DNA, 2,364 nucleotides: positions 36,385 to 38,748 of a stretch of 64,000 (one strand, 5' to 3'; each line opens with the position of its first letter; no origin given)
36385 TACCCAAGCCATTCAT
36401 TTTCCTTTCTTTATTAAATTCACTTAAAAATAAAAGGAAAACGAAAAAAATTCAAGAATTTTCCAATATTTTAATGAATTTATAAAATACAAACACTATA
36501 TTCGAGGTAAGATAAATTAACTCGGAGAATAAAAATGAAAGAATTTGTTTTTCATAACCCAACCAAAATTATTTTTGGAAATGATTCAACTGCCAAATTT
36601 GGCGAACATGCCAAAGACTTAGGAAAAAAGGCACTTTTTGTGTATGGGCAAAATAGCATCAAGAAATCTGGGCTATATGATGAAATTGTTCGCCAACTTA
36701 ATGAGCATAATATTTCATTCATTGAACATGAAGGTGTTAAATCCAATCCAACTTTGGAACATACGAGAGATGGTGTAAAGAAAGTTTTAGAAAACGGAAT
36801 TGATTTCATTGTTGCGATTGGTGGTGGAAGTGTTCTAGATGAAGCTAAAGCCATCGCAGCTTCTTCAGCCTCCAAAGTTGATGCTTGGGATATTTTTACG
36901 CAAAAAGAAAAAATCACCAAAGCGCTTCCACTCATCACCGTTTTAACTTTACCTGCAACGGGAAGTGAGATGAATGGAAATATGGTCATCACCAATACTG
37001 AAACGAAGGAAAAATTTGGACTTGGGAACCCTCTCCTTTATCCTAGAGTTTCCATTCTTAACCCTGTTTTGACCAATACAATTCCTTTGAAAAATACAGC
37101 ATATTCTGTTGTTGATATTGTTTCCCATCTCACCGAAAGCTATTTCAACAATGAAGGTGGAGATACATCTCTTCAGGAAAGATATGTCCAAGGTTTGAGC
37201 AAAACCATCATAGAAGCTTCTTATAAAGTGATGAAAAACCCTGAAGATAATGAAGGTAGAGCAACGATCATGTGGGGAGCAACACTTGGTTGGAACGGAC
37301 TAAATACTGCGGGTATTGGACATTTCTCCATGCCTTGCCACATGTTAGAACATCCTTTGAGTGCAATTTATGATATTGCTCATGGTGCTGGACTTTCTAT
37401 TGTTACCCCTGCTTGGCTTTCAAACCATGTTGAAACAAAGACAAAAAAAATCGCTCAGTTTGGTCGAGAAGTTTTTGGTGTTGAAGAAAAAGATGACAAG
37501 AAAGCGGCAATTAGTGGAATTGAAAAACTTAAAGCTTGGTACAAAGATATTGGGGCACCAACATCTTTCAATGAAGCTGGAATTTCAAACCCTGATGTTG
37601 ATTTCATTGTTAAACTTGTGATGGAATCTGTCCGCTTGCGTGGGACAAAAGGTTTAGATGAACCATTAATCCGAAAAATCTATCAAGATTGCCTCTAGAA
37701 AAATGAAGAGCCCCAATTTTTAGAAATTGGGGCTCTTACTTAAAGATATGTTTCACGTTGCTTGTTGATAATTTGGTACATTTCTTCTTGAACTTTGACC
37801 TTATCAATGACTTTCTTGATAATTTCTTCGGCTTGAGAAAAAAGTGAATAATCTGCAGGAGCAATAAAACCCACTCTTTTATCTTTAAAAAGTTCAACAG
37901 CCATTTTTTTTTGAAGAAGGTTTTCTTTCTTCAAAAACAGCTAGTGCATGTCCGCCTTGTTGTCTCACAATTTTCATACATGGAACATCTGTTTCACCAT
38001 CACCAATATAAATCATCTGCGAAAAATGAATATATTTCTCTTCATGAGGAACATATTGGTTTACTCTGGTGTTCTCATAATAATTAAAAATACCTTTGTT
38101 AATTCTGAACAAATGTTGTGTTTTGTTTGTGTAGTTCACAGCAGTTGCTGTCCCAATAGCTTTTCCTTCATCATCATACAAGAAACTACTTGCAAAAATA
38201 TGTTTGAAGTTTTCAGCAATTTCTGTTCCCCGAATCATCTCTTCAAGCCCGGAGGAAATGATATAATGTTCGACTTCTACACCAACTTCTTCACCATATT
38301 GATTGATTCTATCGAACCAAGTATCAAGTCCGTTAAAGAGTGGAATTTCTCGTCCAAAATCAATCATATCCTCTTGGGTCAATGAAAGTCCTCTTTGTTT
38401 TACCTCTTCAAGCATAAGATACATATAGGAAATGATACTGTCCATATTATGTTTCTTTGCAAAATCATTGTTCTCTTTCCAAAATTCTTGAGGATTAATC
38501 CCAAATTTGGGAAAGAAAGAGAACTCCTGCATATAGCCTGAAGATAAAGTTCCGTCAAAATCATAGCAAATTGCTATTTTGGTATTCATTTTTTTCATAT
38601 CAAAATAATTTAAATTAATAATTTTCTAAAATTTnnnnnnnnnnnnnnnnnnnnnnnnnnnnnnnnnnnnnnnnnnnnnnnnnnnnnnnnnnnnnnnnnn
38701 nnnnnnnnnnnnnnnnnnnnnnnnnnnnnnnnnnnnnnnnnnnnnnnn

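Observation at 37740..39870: Co-oriented metallophosphoesterase plus HAD-phosphatase gene pair of unknown function next to the GC-rich RNA-like island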

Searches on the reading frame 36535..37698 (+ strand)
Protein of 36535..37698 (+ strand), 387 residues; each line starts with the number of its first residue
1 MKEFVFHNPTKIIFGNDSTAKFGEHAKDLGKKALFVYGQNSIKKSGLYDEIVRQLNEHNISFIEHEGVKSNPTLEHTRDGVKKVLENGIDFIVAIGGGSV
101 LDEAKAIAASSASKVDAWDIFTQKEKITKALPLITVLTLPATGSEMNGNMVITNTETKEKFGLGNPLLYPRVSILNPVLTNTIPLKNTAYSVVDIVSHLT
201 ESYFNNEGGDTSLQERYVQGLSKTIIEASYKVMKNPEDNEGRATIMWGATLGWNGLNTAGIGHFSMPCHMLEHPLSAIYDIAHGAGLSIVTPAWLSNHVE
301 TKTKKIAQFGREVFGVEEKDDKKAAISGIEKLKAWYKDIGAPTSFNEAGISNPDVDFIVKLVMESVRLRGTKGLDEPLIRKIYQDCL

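Call 55: find_encoding_contigs(protein=window:36535-37698:+, flank=8000, max_places=6)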
Protein window:36535-37698:+ (387 aa): 2 contigs read that carry it; 1 place shown.
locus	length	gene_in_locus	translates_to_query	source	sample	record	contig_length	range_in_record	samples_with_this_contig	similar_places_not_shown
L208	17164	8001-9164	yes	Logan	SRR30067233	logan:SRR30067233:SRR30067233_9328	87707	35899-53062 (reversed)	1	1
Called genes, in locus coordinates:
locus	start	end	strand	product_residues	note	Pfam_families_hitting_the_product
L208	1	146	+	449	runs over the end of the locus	PF26769:HAMP_PhoQ (faint), PF00512:HisKA, PF02518:HATPase_c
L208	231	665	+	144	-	PF00210:Ferritin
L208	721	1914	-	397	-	PF07690:MFS_1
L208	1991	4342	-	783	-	PF00924:MS_channel_2nd, PF21082:MS_channel_3rd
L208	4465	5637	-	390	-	PF00959:Phage_lysozyme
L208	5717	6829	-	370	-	PF01743:PolyA_pol, PF12627:PolyA_pol_RNAbd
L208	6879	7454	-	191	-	-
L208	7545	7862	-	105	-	PF00893:Multi_Drug_Res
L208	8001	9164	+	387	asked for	PF00465:Fe-ADH, PF13685:Fe-ADH_2, PF25137:ADH_Fe_C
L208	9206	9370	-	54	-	-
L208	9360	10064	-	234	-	PF06888:Put_Phosphatase (weak), PF12710:HAD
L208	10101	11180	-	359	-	-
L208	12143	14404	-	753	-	PF00912:Transgly, PF00905:Transpeptidase, PF06832:BiPBP_C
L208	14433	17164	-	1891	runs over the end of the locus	PF11974:bMG3, PF01835:MG2, PF17972:bMG5, PF07703:A2M_BRD, PF00207:A2M (weak), PF17973:bMG10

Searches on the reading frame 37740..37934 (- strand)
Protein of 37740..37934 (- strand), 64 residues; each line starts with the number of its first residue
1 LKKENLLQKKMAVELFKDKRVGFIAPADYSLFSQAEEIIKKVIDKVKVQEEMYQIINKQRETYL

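Call 4: search_protein_families(library=pfam, proteins=[window:37740-37934:-], max_evalue=1)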
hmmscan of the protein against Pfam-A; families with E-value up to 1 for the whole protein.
window:37740-37934:- (64 aa): 1 family
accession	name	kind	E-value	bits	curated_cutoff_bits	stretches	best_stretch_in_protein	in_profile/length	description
PF22988.2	PWWP_KDM3B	-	0.012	16.3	27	1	7-60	40-96/98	Lysine-specific demethylase 3B, PWWP domain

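Call 5: search_protein_families(library=ncbifam, proteins=[window:37740-37934:-], max_evalue=1)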
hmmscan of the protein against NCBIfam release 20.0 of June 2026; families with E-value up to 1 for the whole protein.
window:37740-37934:- (64 aa): 0 families

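Call 6: search_protein_families(library=phrogs, proteins=[window:37740-37934:-], max_evalue=1)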
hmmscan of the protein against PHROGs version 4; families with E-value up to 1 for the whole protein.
window:37740-37934:- (64 aa): 1 family
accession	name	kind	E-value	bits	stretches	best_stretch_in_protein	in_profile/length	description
phrog_35881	-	unknown function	0.02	15.9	1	3-59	108-164/170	-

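Call 7: search_protein_families(library=padloc, proteins=[window:37740-37934:-], max_evalue=1)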
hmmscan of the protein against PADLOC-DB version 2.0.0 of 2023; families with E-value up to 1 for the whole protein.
window:37740-37934:- (64 aa): 3 families
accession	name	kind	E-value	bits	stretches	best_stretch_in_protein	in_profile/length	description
PDLC05002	PDC-S34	-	1.4e-08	32.5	1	5-60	225-280/284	-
PDLC05001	PDC-S34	-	2.1e-07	28.2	1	8-59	234-285/384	-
PDLC05000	PDC-S34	-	4.5e-06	24.1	1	9-58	223-274/416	-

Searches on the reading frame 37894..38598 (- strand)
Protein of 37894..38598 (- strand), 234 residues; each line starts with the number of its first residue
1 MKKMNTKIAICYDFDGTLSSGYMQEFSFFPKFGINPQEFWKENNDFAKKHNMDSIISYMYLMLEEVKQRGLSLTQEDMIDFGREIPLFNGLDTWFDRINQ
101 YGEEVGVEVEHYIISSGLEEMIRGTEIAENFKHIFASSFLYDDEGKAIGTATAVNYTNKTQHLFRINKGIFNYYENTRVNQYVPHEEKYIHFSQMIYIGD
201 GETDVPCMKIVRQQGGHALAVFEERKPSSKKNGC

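Call 4: search_protein_families(library=pfam, proteins=[window:37894-38598:-], max_evalue=1)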
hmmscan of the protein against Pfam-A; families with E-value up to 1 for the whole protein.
window:37894-38598:- (234 aa): 3 families
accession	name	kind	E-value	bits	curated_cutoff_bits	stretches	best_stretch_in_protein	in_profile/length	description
PF12710.13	HAD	-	2.1e-09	38.5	27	1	12-209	3-189/189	haloacid dehalogenase-like hydrolase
PF06888.18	Put_Phosphatase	-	1e-06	28.8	27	1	49-213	36-190/234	Putative Phosphatase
PF00702.32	Hydrolase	-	0.26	12.1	26.4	0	9-206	3-185/191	haloacid dehalogenase-like hydrolase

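Call 5: search_protein_families(library=ncbifam, proteins=[window:37894-38598:-], max_evalue=1)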
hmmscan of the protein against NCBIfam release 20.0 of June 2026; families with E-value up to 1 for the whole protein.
window:37894-38598:- (234 aa): 3 families
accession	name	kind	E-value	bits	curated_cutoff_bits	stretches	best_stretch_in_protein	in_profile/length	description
TIGR01488.1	HAD-SF-IB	subfamily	6.8e-08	32.7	45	1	9-211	1-177/177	HAD-IB family phosphatase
TIGR01489.1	DKMTPPase-SF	subfamily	0.00046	20.3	81.55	1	8-207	2-177/188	MtnX-like HAD-IB family phosphatase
TIGR00338.1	serB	equivalog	0.16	11.6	144.15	1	186-210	162-186/219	phosphoserine phosphatase SerB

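Call 6: search_protein_families(library=phrogs, proteins=[window:37894-38598:-], max_evalue=1)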
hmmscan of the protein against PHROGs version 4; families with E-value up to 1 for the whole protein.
window:37894-38598:- (234 aa): 3 families
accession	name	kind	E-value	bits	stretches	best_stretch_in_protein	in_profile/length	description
phrog_34059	-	unknown function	0.059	14.2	1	32-114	26-105/131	-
phrog_11716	-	unknown function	0.099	13.7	1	6-49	8-47/62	-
phrog_1238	-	moron, auxiliary metabolic gene and host takeover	0.18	12.4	1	2-20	17-35/155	phosphoheptose isomerase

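Call 7: search_protein_families(library=padloc, proteins=[window:37894-38598:-], max_evalue=1)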
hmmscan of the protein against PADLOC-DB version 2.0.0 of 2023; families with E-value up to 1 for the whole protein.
window:37894-38598:- (234 aa): 3 families
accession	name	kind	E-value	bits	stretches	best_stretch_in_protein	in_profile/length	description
PDLC05002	PDC-S34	-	1.6e-103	344.1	1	1-230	1-229/284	-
PDLC05000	PDC-S34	-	3.7e-90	301.1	1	7-227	3-223/416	-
PDLC05001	PDC-S34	-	3.4e-86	287.6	1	3-229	11-235/384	-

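Call 87: search_dna_similar(query=window:37894-38598:-, collection=plasmids, mode=protein, max_rows=15)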
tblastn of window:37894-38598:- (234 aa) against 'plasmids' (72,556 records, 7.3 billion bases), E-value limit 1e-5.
Records with a match: 10; places in all: 11; records where one place covers at least 80% of the query: 9.
Best place of each record, by identity: <60% 10.
By first word of the organism name: Methylocystis 1; Neotabrizicola 1; Vescimonas 1; Rhodobacter 1; Phocaeicola 1; Halolamina 1; Ralstonia 1; Deinococcus 1; Hymenobacter 1; Haladaptatus 1.
By predicted mobility (MOB-suite, as given by PLSDB): non-mobilizable 6; mobilizable 3; conjugative 1.
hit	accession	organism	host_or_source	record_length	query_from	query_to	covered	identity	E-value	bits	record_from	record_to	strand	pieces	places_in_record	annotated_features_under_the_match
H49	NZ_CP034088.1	Methylocystis rosea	cell culture,groundwater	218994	1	230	98%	46.1%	7e-65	224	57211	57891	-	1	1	HAD family hydrolase | Shedu immune nuclease family protein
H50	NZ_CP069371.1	Neotabrizicola shimadae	microbial biofilm,biofilm, Nakabusa ...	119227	1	230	98%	46.1%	2e-64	223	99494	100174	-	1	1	HAD family hydrolase | Shedu immune nuclease family protein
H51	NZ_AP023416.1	Vescimonas fastidiosa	Homo sapiens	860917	8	224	93%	46.5%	3e-60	211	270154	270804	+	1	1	HAD family hydrolase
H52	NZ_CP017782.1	Rhodobacter xanthinilyticus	bacterial culture,sea water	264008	1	230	98%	43.9%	9e-63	218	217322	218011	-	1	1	HAD family hydrolase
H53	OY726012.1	Phocaeicola massiliensis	-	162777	8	231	96%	44.2%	8e-54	192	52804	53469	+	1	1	none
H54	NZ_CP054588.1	Halolamina sp. CBA1230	solar salt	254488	1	223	95%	32.6%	6e-30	124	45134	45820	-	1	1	hypothetical protein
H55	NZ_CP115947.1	Ralstonia solanacearum MolK2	Musa sp.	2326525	7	229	95%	31.5%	4e-28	118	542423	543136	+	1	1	record has no annotation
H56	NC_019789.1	Deinococcus peraridilitoris DSM 19664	-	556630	5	227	95%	28.2%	2e-22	102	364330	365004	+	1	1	phosphatase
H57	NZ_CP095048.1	Hymenobacter cellulosilyticus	single cell,air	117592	1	224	85%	29.6%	2e-14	104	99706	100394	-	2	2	haloacid dehalogenase-like hydrolase | hypothetical protein | phospholipase D-like domain-containing protein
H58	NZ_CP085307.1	Haladaptatus pallidirubidus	cell culture,saline soil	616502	111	215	45%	40.7%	6e-17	86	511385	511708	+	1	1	hypothetical protein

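Call 88: get_annotated_region(hit=H49, flank=7000)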
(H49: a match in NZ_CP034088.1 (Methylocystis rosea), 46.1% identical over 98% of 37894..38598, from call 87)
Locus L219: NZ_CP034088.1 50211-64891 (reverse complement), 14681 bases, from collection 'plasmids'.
description: Methylocystis rosea strain GW6 plasmid pGW6_2, complete sequence
organism: Methylocystis rosea (NCBI taxid 173366)
taxonomy: Bacteria; Pseudomonadota; Alphaproteobacteria; Hyphomicrobiales; Methylocystaceae; Methylocystis; Methylocystis rosea
host: -; source: cell culture,groundwater; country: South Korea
typing (MOB-suite, as given by PLSDB): mobilizable; relaxase MOBP
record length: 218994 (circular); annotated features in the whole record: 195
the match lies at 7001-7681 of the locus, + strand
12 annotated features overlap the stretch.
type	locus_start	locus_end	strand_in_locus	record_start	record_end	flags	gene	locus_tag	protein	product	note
CDS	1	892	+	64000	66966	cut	-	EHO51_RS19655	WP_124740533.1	LPD7 domain-containing protein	-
CDS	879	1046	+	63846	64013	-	-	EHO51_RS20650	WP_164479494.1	DUF6876 family protein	-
CDS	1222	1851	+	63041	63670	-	-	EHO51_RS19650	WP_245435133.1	restriction endonuclease subunit S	-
CDS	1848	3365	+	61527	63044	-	-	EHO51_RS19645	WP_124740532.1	type I restriction-modification system subunit M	GO:0009307 - DNA restriction-modification system [Evidence IEA]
CDS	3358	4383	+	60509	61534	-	-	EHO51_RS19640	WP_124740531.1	virulence RhuM family protein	-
CDS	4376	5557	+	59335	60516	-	-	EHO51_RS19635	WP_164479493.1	restriction endonuclease subunit S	-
CDS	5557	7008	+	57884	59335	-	-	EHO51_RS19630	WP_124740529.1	Shedu immune nuclease family protein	-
CDS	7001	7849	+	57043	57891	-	-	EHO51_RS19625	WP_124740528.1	HAD family hydrolase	-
CDS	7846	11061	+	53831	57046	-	-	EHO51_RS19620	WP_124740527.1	HsdR family type I site-specific deoxyribonuclease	GO:0009307 - DNA restriction-modification system [Evidence IEA]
CDS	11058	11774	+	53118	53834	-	-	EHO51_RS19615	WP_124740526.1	SprT family zinc-dependent metalloprotease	GO:0006508 - proteolysis [Evidence IEA]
CDS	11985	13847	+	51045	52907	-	-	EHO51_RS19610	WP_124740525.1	DUF262 domain-containing protein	-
CDS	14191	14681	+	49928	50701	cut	-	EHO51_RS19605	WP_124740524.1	ArdC-like ssDNA-binding domain-containing protein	-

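Call 89: get_annotated_region(hit=H52, flank=6000)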
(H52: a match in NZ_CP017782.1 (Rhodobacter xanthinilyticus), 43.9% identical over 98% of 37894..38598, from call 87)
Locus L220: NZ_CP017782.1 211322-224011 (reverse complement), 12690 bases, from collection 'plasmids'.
description: Rhodobacter xanthinilyticus strain LPB0142 plasmid pEJ01, complete sequence
organism: Rhodobacter xanthinilyticus (NCBI taxid 1850250)
taxonomy: Bacteria; Pseudomonadota; Alphaproteobacteria; Rhodobacterales; Paracoccaceae; Rhodobacter; Rhodobacter xanthinilyticus
host: -; source: bacterial culture,sea water; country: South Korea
typing (MOB-suite, as given by PLSDB): conjugative; replicon rep_cluster_548,rep_cluster_579; relaxase MOBP; mating-pair formation MPF_T
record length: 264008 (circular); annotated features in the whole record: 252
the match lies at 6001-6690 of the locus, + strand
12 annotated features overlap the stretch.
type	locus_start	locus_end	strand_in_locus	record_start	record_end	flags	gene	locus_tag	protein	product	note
CDS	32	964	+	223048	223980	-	-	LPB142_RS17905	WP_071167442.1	DUF2493 domain-containing protein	-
CDS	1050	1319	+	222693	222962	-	-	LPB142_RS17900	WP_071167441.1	WGR domain-containing protein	-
CDS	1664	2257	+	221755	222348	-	-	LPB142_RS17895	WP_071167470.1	hypothetical protein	-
CDS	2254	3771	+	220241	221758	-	-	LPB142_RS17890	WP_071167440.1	type I restriction-modification system subunit M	GO:0006306 - DNA methylation [Evidence IEA]; GO:0009307 - DNA restriction-modification system [Evidence IEA]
CDS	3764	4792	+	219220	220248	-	-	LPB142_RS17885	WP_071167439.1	virulence RhuM family protein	-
CDS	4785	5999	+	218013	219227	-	-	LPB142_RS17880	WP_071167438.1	restriction endonuclease subunit S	-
CDS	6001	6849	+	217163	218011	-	-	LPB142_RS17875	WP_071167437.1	HAD family hydrolase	-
CDS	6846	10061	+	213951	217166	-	-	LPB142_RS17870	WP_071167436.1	HsdR family type I site-specific deoxyribonuclease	GO:0009307 - DNA restriction-modification system [Evidence IEA]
CDS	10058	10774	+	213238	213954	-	-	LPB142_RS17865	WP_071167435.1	SprT family zinc-dependent metalloprotease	GO:0006508 - proteolysis [Evidence IEA]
CDS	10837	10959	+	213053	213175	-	-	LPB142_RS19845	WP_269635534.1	hypothetical protein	-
CDS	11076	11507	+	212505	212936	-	-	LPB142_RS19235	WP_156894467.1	hypothetical protein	-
CDS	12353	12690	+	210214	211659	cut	istA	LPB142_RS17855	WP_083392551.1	IS21 family transposase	-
